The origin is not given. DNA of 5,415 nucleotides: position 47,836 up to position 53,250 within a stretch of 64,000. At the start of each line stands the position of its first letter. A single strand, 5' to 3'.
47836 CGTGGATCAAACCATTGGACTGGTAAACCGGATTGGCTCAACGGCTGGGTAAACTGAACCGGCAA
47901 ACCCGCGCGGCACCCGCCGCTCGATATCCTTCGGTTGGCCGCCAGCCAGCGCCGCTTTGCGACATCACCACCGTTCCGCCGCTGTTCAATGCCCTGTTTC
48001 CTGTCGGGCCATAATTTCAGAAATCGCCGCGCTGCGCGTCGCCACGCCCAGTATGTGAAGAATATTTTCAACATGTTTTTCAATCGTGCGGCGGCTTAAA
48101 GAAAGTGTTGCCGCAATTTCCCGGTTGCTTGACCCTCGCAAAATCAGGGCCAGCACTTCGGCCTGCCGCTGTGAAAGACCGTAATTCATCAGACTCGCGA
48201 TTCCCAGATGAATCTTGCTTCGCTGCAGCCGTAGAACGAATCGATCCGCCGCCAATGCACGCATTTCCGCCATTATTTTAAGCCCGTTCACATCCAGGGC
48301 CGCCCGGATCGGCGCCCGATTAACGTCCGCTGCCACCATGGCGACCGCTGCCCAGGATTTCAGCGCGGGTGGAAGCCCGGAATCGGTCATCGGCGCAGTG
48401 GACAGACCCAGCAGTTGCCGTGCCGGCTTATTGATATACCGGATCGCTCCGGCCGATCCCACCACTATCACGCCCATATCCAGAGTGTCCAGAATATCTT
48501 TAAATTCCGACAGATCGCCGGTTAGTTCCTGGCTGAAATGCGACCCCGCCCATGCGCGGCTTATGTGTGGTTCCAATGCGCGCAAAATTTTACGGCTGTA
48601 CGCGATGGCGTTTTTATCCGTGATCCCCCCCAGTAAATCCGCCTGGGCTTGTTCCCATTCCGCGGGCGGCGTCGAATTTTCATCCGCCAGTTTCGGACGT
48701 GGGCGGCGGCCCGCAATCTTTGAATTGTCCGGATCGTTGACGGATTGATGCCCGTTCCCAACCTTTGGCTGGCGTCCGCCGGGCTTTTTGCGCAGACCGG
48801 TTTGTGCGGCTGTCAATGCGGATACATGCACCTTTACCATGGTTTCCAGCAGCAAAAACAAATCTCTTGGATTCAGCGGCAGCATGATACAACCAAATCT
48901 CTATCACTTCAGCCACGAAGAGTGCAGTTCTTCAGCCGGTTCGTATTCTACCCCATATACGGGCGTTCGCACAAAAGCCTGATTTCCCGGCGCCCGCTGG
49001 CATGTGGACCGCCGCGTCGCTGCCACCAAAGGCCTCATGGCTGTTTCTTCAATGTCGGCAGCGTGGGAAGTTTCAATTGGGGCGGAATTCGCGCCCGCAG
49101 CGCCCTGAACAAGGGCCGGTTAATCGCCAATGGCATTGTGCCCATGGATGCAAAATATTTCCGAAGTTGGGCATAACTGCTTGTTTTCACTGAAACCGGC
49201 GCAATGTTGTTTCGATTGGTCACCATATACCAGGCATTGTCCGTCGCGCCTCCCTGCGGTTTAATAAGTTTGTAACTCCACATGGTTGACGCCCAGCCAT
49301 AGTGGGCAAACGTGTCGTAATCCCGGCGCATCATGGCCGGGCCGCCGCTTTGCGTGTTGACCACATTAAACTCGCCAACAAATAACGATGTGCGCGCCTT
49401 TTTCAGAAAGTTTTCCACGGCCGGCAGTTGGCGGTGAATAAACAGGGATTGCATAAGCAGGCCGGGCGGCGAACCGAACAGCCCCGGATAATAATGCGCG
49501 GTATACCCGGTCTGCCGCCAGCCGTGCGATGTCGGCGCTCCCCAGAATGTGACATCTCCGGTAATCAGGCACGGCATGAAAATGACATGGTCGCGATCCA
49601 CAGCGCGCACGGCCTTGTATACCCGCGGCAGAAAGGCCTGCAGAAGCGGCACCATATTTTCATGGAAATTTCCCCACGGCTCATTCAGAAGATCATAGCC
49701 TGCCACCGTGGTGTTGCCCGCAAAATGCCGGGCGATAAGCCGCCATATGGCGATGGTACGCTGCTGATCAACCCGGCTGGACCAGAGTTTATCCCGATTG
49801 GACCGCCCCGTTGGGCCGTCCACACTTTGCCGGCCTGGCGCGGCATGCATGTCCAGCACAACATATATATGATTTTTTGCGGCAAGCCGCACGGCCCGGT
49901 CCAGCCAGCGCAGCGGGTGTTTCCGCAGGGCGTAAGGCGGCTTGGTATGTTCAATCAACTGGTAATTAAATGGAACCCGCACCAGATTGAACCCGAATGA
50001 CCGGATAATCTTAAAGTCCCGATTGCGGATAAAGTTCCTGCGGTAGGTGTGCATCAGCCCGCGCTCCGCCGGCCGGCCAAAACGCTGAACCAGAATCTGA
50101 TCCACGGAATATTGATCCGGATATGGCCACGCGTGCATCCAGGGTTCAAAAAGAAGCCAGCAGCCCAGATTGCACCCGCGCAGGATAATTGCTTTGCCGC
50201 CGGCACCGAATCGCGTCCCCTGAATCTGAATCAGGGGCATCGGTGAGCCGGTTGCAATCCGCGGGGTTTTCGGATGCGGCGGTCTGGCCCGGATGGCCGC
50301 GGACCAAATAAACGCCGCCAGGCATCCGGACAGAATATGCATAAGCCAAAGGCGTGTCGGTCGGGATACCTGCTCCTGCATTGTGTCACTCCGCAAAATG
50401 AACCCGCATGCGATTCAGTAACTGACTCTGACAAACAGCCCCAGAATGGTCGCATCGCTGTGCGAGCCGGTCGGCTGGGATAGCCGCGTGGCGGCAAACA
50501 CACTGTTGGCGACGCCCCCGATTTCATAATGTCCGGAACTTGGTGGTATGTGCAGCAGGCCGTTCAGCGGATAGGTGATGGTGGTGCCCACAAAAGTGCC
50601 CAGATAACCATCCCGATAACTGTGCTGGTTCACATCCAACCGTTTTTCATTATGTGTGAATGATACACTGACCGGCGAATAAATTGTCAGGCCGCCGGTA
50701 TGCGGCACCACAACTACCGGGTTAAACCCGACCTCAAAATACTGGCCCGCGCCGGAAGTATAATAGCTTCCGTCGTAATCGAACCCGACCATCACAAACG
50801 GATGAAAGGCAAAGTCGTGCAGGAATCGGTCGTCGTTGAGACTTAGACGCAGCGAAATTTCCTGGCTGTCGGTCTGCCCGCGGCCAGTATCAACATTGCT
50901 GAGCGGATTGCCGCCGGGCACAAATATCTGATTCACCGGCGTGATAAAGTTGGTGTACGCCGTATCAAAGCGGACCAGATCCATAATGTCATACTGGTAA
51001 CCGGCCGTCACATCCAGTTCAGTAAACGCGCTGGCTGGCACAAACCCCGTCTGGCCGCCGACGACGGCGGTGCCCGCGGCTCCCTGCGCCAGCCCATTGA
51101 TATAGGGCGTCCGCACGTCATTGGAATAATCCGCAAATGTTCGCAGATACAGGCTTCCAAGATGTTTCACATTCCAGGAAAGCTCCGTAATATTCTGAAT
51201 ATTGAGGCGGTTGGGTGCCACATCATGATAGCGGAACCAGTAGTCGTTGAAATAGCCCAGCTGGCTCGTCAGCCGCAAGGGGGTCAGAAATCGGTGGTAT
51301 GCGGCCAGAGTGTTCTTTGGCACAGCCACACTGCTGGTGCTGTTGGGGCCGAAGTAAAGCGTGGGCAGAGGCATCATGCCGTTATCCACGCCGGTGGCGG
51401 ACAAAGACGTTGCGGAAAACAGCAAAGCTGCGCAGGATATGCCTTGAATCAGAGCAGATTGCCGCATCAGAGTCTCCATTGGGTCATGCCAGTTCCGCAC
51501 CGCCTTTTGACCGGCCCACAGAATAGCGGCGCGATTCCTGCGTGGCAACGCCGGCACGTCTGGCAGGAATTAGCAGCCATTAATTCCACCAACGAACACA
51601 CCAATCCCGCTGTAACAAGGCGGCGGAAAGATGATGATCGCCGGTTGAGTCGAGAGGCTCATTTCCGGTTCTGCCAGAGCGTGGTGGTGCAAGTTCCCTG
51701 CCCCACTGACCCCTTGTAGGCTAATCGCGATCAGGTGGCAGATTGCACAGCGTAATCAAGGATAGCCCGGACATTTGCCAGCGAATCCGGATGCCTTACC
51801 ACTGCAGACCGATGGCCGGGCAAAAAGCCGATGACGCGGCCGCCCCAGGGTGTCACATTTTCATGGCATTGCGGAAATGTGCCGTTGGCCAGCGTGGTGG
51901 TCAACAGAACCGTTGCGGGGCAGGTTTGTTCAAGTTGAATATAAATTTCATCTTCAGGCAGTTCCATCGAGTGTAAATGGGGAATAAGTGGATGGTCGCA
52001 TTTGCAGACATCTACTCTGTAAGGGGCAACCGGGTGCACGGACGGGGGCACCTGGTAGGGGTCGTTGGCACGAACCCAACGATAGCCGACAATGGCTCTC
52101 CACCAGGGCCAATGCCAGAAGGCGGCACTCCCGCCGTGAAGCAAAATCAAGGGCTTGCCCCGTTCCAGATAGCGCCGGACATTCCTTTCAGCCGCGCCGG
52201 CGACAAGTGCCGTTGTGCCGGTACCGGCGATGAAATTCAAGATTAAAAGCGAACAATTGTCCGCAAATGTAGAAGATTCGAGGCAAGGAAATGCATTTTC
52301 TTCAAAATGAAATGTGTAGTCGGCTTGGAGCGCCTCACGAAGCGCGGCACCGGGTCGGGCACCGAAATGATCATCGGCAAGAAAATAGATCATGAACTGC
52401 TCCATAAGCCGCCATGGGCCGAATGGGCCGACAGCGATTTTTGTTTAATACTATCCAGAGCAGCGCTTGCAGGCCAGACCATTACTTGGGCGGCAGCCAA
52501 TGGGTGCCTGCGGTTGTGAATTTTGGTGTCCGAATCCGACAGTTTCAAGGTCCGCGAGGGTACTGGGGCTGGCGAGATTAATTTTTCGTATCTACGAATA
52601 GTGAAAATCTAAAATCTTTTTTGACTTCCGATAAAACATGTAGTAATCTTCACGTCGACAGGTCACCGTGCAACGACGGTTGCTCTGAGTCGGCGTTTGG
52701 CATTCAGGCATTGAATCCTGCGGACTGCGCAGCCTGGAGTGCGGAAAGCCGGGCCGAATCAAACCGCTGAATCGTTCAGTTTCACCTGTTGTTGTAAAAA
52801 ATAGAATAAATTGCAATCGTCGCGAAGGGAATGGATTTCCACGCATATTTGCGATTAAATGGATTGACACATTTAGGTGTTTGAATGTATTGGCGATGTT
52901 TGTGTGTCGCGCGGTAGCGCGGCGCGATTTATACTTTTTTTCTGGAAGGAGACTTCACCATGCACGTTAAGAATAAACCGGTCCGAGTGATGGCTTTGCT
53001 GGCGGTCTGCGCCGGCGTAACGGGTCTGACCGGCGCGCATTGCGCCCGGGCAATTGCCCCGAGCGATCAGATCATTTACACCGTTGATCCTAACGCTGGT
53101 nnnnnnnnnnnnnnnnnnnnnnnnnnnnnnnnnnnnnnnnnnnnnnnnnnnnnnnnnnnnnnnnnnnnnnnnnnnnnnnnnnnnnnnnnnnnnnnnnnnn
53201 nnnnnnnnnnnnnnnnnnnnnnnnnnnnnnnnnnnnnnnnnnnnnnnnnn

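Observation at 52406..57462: Four consecutive PEP-CTERM genes headed by a PEP-CTERM-anchored trypsin-like protease, behind a 550-bp AT-rich leader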

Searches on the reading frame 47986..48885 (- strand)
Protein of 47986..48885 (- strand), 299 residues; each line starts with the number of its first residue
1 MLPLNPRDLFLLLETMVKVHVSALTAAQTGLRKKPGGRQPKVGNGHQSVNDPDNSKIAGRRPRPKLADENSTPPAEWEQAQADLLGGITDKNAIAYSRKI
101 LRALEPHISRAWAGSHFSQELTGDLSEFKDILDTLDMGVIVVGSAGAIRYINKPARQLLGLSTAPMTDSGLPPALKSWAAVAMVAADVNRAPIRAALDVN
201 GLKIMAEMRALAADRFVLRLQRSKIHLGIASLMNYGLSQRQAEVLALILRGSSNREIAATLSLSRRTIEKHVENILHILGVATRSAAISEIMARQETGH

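Call 22: search_protein_families(library=pfam, proteins=[window:47986-48885:-], max_evalue=0.001)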
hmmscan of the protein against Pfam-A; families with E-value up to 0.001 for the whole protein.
window:47986-48885:- (299 aa): 4 families
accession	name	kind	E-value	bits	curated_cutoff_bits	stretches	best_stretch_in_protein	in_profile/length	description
PF00196.25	GerE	-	2.6e-13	49.8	23.5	1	237-289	3-55/57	Bacterial regulatory proteins, luxR family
PF13188.13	PAS_8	-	2.8e-05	24.3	21.8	1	128-166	3-43/65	PAS domain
PF08281.18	Sigma70_r4_2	-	0.00021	21.3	25.7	1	237-272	11-47/54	Sigma-70, region 4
PF00989.32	PAS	-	0.00079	19.8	22.6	0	127-164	2-39/113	PAS fold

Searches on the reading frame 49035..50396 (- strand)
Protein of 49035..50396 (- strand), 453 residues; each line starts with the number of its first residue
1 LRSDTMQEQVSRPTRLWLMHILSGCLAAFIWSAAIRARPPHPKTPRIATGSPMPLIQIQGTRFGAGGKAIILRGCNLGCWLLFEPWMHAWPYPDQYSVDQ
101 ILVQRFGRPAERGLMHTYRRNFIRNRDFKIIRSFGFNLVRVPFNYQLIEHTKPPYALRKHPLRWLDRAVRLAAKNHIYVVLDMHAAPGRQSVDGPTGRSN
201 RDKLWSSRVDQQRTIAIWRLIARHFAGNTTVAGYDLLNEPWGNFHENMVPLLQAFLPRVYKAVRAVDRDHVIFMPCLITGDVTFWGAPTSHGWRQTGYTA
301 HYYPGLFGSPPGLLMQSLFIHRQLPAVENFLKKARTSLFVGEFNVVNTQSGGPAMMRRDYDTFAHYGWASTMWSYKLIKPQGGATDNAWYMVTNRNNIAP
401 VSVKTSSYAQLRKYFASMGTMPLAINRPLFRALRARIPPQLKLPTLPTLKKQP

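Call 22: search_protein_families(library=pfam, proteins=[window:49035-50396:-], max_evalue=0.001)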
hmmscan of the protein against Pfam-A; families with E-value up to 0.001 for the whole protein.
window:49035-50396:- (453 aa): 1 family
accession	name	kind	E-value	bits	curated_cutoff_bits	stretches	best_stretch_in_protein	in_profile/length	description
PF00150.24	Cellulase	-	1.3e-23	84.3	23.5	1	116-375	15-268/272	Cellulase (glycosyl hydrolase family 5)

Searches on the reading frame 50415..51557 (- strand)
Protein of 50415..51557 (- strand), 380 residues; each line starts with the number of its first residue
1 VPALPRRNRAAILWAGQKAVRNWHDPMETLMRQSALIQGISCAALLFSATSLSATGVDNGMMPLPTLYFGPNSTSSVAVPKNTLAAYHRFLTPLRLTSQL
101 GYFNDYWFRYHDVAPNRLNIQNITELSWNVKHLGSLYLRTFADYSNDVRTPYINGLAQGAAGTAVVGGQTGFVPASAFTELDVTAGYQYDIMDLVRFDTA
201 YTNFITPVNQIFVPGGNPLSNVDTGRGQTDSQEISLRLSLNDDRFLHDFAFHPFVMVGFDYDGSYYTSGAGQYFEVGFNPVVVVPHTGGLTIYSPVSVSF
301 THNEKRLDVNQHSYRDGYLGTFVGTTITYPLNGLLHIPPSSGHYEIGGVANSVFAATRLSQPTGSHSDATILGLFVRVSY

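Call 3: search_protein_families(library=pfam, proteins=[window:50415-51557:-], max_evalue=0.1)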
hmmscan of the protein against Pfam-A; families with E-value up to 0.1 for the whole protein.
window:50415-51557:- (380 aa): 1 family
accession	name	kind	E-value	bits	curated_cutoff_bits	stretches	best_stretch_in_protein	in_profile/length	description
PF09694.16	Gcw_chp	-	0.063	13.7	24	0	93-210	7-97/230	Bacterial protein of unknown function (Gcw_chp)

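Call 4: search_protein_families(library=ncbifam, proteins=[window:50415-51557:-], max_evalue=0.1)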
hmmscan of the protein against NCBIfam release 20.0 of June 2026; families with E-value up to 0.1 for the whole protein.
window:50415-51557:- (380 aa): 0 families

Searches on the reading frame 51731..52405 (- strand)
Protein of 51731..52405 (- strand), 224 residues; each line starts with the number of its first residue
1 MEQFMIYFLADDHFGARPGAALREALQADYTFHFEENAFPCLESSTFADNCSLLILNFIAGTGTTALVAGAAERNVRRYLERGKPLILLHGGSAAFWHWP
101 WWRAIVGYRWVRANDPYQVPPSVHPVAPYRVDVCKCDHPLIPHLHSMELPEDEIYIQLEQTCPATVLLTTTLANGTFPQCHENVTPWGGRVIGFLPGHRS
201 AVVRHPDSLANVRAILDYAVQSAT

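Call 3: search_protein_families(library=pfam, proteins=[window:51731-52405:-], max_evalue=0.1)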
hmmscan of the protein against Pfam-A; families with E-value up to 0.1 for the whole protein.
window:51731-52405:- (224 aa): 1 family
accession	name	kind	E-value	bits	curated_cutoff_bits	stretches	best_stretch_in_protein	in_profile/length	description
PF06283.17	ThuA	-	8.4e-16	59.3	33.4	1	42-213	43-203/209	Trehalose utilisation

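Call 4: search_protein_families(library=ncbifam, proteins=[window:51731-52405:-], max_evalue=0.1)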
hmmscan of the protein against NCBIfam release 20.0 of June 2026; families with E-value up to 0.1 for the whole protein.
window:51731-52405:- (224 aa): 0 families

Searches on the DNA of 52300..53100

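Call 9: search_rna_families(source=window, start=52300, end=53100, threshold=evalue, max_evalue=5)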
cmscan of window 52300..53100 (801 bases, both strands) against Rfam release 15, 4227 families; matches with E-value up to 5: 0.
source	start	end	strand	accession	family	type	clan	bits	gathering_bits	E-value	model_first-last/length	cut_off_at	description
